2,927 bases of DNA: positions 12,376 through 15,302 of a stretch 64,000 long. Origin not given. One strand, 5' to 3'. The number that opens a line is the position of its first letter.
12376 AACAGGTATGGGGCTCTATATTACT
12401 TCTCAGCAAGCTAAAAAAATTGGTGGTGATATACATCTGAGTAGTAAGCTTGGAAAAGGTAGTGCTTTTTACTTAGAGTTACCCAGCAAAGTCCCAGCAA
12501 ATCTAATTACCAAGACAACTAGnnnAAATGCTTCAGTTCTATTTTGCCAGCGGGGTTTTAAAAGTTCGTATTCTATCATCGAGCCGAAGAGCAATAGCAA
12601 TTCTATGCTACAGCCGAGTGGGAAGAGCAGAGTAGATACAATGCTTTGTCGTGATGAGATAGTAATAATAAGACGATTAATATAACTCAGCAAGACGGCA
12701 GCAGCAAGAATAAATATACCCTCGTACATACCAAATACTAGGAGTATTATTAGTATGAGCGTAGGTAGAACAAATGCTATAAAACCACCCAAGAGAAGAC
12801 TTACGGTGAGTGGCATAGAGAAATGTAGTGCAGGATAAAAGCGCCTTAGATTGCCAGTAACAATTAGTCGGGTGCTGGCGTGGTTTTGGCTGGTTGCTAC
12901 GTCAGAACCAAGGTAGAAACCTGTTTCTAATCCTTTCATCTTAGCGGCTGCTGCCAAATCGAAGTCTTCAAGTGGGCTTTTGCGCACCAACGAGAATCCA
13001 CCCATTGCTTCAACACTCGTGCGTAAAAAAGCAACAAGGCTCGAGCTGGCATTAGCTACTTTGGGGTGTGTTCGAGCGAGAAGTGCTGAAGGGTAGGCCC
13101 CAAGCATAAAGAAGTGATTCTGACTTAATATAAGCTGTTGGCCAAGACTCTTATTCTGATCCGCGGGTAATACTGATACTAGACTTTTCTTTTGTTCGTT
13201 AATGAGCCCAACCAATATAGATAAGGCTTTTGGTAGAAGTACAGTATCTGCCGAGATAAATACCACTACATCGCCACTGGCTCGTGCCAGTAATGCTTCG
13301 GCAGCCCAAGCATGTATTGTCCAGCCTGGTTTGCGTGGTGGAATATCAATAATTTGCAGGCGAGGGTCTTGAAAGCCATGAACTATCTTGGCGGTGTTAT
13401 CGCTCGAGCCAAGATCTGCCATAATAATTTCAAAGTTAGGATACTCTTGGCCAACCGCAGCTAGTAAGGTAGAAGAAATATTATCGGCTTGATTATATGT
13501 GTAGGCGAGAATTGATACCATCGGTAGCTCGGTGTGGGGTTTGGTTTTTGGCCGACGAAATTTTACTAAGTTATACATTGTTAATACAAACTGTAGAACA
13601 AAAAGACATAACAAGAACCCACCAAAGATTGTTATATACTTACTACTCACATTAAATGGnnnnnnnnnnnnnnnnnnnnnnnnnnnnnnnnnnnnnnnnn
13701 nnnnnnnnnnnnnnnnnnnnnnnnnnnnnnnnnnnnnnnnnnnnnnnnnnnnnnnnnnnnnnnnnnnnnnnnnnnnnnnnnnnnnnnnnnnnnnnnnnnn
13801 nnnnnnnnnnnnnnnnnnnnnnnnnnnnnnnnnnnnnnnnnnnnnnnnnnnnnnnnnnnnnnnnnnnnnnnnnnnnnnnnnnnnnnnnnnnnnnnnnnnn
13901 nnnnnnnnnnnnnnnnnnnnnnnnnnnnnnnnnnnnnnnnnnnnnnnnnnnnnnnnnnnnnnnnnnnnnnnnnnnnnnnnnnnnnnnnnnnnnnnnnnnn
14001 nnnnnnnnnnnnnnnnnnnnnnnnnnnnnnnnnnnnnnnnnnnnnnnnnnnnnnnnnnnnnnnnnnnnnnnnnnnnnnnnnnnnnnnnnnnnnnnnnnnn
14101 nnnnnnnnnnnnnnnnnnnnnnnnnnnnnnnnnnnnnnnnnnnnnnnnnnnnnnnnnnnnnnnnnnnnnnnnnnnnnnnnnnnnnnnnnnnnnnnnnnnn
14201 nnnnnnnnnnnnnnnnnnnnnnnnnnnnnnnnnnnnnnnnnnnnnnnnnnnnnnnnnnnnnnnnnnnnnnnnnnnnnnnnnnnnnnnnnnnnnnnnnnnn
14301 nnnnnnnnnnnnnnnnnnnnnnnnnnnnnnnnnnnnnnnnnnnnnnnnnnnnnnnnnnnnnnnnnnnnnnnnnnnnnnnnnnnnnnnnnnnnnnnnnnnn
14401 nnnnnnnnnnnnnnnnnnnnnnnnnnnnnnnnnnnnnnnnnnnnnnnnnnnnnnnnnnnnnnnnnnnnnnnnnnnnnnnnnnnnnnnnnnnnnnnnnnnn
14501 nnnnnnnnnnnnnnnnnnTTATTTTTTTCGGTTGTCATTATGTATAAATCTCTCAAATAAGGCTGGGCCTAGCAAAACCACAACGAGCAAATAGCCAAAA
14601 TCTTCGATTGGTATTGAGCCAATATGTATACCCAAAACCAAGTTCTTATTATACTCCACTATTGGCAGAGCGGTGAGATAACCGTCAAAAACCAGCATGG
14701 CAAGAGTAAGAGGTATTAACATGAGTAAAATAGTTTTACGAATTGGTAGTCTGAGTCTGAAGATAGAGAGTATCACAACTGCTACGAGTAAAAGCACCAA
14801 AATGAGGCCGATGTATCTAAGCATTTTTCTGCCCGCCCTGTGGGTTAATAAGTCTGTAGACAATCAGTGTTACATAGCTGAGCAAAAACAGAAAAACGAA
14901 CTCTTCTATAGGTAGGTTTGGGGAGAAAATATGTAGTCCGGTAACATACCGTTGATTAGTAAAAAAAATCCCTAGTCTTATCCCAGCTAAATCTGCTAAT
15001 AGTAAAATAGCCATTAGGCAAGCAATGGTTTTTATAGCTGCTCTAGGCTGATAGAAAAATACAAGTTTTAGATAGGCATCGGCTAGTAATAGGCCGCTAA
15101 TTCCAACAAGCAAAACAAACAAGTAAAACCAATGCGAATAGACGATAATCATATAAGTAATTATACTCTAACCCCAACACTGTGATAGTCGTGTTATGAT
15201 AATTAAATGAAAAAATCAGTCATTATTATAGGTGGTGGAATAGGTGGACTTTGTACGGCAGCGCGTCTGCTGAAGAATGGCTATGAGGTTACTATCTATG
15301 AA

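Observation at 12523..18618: Complete C50-type carotenoid cluster, including a fused lycopene-elongase/GT2 gene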

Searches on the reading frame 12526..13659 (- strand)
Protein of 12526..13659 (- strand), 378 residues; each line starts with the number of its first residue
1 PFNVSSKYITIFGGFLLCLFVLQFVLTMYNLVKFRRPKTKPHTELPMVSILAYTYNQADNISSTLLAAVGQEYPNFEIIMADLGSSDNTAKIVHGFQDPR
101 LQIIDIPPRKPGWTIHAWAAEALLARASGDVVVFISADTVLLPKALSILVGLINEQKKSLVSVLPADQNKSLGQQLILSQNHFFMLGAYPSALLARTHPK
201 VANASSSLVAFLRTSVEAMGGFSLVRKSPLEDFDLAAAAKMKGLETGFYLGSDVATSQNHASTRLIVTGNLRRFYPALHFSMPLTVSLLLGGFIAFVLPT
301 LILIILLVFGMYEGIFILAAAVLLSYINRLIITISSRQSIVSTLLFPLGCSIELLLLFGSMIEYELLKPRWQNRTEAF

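Call 65: search_protein_representatives(protein=window:12526-13659:-)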
Query: 378 residues. Proteins with E-value up to 0.001 (for the whole library): 24097; up to 1e-10: 2464; up to 1e-30: 21. The best 150 are listed.
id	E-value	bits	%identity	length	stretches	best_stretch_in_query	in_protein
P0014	4.6e-142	490.0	56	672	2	1-378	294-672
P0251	2.3e-111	389.0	50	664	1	11-375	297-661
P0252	5.1e-109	381.3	49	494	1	7-377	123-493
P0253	4.4e-105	368.4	45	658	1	1-376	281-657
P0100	7.1e-100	351.2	45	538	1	9-377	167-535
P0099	2.2e-94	333.1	43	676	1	11-376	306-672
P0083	1.6e-93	330.3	45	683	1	19-376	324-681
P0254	7.2e-90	318.3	42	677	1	16-370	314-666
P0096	3.1e-52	194.5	35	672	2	24-374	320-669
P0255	1.5e-37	146.3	32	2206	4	35-153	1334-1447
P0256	4.2e-36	141.5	28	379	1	18-360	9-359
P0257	3.2e-34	135.3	31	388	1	14-374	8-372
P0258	4.1e-34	135.0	29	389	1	16-360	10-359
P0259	4.0e-33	131.7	28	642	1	1-373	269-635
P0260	6.1e-33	131.1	26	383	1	12-375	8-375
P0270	1.0e-28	117.2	27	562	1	9-375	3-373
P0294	8.2e-27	110.9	27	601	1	22-374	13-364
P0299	2.0e-26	109.6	28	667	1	26-375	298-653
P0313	1.1e-25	107.2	28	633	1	18-375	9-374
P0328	2.4e-25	106.1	26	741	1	33-375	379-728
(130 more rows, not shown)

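Call 67: search_protein_families(library=ncbifam, alignment_id=A4, max_evalue=1e-10)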
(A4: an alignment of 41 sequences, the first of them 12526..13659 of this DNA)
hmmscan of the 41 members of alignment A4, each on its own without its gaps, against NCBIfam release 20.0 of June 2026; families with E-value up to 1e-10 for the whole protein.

A. member 1, window:12526-13659:- (378 aa): 3 families
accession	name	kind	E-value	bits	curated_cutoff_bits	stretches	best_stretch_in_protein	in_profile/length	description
TIGR03469.1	HpnB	hypoth_equivalog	1.7e-26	93.1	379.25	1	32-362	29-369/386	hopene-associated glycosyltransferase HpnB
TIGR03937.1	PgaC_IcaA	equivalog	7.2e-17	61.4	422.3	1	24-158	23-155/407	poly-beta-1,6-N-acetyl-D-glucosamine synthase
NF045692.1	OglycostaseCruG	equivalog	9.9e-16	57.6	600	1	36-254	31-253/386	2'-O-glycosyltransferase CruG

B. families by the number of members that match (of 41 scanned): 30 families (the first 25 are shown)
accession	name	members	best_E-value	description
TIGR03469.1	HpnB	41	9.7e-73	hopene-associated glycosyltransferase HpnB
NF045692.1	OglycostaseCruG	41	4.3e-47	2'-O-glycosyltransferase CruG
TIGR03937.1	PgaC_IcaA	40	2e-21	poly-beta-1,6-N-acetyl-D-glucosamine synthase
TIGR04283.1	glyco_like_mftF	36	1.3e-19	TIGR04283 family arsenosugar biosynthesis glycosyltransferase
TIGR03472.1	HpnI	28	4.5e-23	bacteriohopanetetrol glucosamine biosynthesis glycosyltransferase HpnI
NF007482.0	PRK10073.1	23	1e-18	glycosyltransferase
NF047683.1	TeichurnBiosyTuaG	21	1.2e-15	teichuronic acid biosynthesis protein TuaG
TIGR03965.1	mycofact_glyco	16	2.4e-14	mycofactocin biosynthesis glycosyltransferase MftF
NF050050.1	ProtGlycPglI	15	3.7e-14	GalNAc(5)-diNAcBac-PP-undecaprenol beta-1,3-glucosyltransferase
NF041875.1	EPS_EpsD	12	1.9e-16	exopolysaccharide biosynthesis glycosyltransferase EpsD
NF010496.0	PRK13915.1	5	7.3e-13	glucosyl-3-phosphoglycerate synthase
NF009608.0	PRK13105.1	3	2.3e-40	prenyltransferase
TIGR03111.1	glyc2_xrt_Gpos1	3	1.8e-13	TIGR03111 family XrtG-associated glycosyltransferase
NF053846.1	glyco_with_XrtP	3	9.5e-13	XrtP-associated glycosyltransferase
TIGR04242.1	nodulat_NodC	2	3.8e-13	chitooligosaccharide synthase NodC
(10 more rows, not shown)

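Call 85: search_protein_families(library=pfam, proteins=[P0259, P0270, P0294, P0299, P0328, P0313, P0256, P0257], max_evalue=0.00001)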
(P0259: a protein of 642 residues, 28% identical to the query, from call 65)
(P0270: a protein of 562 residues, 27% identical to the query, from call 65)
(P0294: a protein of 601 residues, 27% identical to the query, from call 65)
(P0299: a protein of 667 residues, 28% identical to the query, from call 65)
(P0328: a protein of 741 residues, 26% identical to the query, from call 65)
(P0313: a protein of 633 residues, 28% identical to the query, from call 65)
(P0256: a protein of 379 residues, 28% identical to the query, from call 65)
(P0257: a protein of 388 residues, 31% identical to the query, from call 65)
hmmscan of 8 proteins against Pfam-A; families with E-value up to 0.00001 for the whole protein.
P0259 (642 aa): 4 families
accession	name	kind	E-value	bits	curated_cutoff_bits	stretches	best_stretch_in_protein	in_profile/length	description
PF00535.33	Glycos_transf_2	-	4.6e-20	72.7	23.3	1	317-423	1-105/168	Glycosyl transferase family 2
PF13641.12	Glyco_tranf_2_3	-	4.1e-13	50.3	27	1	314-430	1-120/230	Glycosyltransferase like family 2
PF10111.15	Glyco_tranf_2_2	-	9.5e-06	25.7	27.3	0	317-419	1-104/276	Glycosyltransferase like family 2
PF13506.12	Glyco_transf_21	-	9.7e-06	25.6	21.7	0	377-498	11-128/174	Glycosyl transferase family 21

P0270 (562 aa): 5 families
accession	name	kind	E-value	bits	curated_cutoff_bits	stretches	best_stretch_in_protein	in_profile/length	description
PF00578.27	AhpC-TSA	-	7.6e-36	123.2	26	1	403-527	1-124/124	AhpC/TSA family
PF00535.33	Glycos_transf_2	-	5.3e-22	79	23.3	1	43-160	1-114/168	Glycosyl transferase family 2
PF08534.16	Redoxin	-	2.4e-21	76.5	26.6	1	403-544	2-147/148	Redoxin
PF13641.12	Glyco_tranf_2_3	-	4.4e-14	53.5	27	1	40-246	1-204/230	Glycosyltransferase like family 2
PF13506.12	Glyco_transf_21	-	4.9e-11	42.8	21.7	1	106-247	12-148/174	Glycosyl transferase family 21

P0294 (601 aa): 4 families
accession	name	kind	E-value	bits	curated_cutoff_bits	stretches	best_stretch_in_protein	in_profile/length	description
PF04240.17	Caroten_synth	-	9.3e-28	98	25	1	442-569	24-155/209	Carotenoid biosynthesis protein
PF00535.33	Glycos_transf_2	-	2.7e-23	83.2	23.3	1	41-172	1-128/168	Glycosyl transferase family 2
PF13641.12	Glyco_tranf_2_3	-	9.6e-18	65.5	27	1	38-246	1-206/230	Glycosyltransferase like family 2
PF13506.12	Glyco_transf_21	-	6.8e-07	29.4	21.7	1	102-245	10-148/174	Glycosyl transferase family 21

P0299 (667 aa): 4 families
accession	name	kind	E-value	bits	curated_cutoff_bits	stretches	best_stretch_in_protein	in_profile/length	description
PF13641.12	Glyco_tranf_2_3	-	4.7e-18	66.5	27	1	319-523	1-202/230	Glycosyltransferase like family 2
PF00535.33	Glycos_transf_2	-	4.3e-16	59.7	23.3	1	322-467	1-139/168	Glycosyl transferase family 2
PF13506.12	Glyco_transf_21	-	4.3e-12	46.3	21.7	1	381-528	10-150/174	Glycosyl transferase family 21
PF13632.12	Glyco_trans_2_3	-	5.1e-09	36.7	27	1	405-605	2-194/198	Glycosyl transferase family group 2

P0328 (741 aa): 5 families
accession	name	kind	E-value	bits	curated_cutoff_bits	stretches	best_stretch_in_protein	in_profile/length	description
PF00535.33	Glycos_transf_2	-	1.4e-15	58.1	23.3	1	397-567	1-164/168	Glycosyl transferase family 2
PF13641.12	Glyco_tranf_2_3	-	4.6e-11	43.6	27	1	396-624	3-227/230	Glycosyltransferase like family 2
PF01040.23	UbiA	-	1.1e-07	31.8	34.2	1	146-311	67-236/250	UbiA prenyltransferase family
PF13506.12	Glyco_transf_21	-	5.3e-07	29.7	21.7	1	457-624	11-172/174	Glycosyl transferase family 21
PF13632.12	Glyco_trans_2_3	-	3.3e-06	27.5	27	1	480-675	2-193/198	Glycosyl transferase family group 2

P0313 (633 aa): 4 families
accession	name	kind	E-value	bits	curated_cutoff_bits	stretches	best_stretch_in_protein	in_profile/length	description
PF00535.33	Glycos_transf_2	-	5.6e-18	65.9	23.3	1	42-151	1-106/168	Glycosyl transferase family 2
PF13641.12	Glyco_tranf_2_3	-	3.7e-14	53.7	27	1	39-251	1-206/230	Glycosyltransferase like family 2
PF01553.26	Acyltransferase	-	2.9e-13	50.2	23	1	416-545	2-131/132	Acyltransferase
PF13506.12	Glyco_transf_21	-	9.2e-12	45.2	21.7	1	111-251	18-149/174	Glycosyl transferase family 21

P0256 (379 aa): 5 families
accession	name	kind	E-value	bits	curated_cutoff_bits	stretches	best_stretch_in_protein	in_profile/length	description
PF00535.33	Glycos_transf_2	-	1.7e-26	93.6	23.3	1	43-216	1-167/168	Glycosyl transferase family 2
PF13506.12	Glyco_transf_21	-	2.8e-11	43.6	21.7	1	112-246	18-147/174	Glycosyl transferase family 21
PF13641.12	Glyco_tranf_2_3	-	7.5e-09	36.4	27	1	42-242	3-200/230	Glycosyltransferase like family 2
PF13632.12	Glyco_trans_2_3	-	4e-06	27.2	27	1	128-319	2-190/198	Glycosyl transferase family group 2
PF10111.15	Glyco_tranf_2_2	-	4.6e-06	26.8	27.3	1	43-237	1-201/276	Glycosyltransferase like family 2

P0257 (388 aa): 3 families
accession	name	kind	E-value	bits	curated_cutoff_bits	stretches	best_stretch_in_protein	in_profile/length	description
PF00535.33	Glycos_transf_2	-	1.1e-16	61.6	23.3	1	40-165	1-120/168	Glycosyl transferase family 2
PF13506.12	Glyco_transf_21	-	1.6e-14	54.2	21.7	1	111-245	18-147/174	Glycosyl transferase family 21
PF13641.12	Glyco_tranf_2_3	-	1.1e-11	45.7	27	1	39-253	3-212/230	Glycosyltransferase like family 2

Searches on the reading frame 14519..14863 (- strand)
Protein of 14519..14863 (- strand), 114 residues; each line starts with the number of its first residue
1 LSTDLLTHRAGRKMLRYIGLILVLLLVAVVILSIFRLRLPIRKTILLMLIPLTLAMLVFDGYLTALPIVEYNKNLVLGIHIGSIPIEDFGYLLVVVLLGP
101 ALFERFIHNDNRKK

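Call 3: search_protein_families(library=pfam, proteins=[window:14519-14863:-], max_evalue=0.01)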
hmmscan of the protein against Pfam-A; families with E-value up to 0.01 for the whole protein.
window:14519-14863:- (114 aa): 1 family
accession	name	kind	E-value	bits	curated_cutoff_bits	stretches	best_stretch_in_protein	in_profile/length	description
PF18916.5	Lycopene_cyc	-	2e-13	51.1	27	1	22-106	7-92/92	Lycopene cyclase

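Call 4: search_protein_families(library=ncbifam, proteins=[window:14519-14863:-], max_evalue=0.01)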
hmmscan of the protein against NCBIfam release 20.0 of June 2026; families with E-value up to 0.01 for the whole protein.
window:14519-14863:- (114 aa): 1 family
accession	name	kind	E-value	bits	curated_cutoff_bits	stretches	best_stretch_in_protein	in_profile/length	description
TIGR03462.1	CarR_dom_SF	subfamily_domain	5.4e-15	55.7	39.4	1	16-98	2-84/89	lycopene cyclase domain-containing protein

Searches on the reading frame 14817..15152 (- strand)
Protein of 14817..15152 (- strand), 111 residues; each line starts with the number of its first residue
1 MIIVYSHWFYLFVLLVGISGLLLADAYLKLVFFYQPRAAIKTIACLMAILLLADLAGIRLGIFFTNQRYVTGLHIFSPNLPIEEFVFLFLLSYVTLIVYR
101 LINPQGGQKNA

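Call 3: search_protein_families(library=pfam, proteins=[window:14817-15152:-], max_evalue=0.01)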
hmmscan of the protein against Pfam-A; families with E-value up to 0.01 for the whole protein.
window:14817-15152:- (111 aa): 1 family
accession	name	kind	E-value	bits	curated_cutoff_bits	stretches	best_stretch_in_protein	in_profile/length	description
PF18916.5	Lycopene_cyc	-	0.0044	18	27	1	8-101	2-91/92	Lycopene cyclase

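Call 4: search_protein_families(library=ncbifam, proteins=[window:14817-15152:-], max_evalue=0.01)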
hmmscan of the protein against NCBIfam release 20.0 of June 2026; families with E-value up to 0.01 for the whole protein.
window:14817-15152:- (111 aa): 1 family
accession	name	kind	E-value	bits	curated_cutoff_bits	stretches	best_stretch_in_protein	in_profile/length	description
TIGR03462.1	CarR_dom_SF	subfamily_domain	6.3e-14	52.3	39.4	1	8-98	1-88/89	lycopene cyclase domain-containing protein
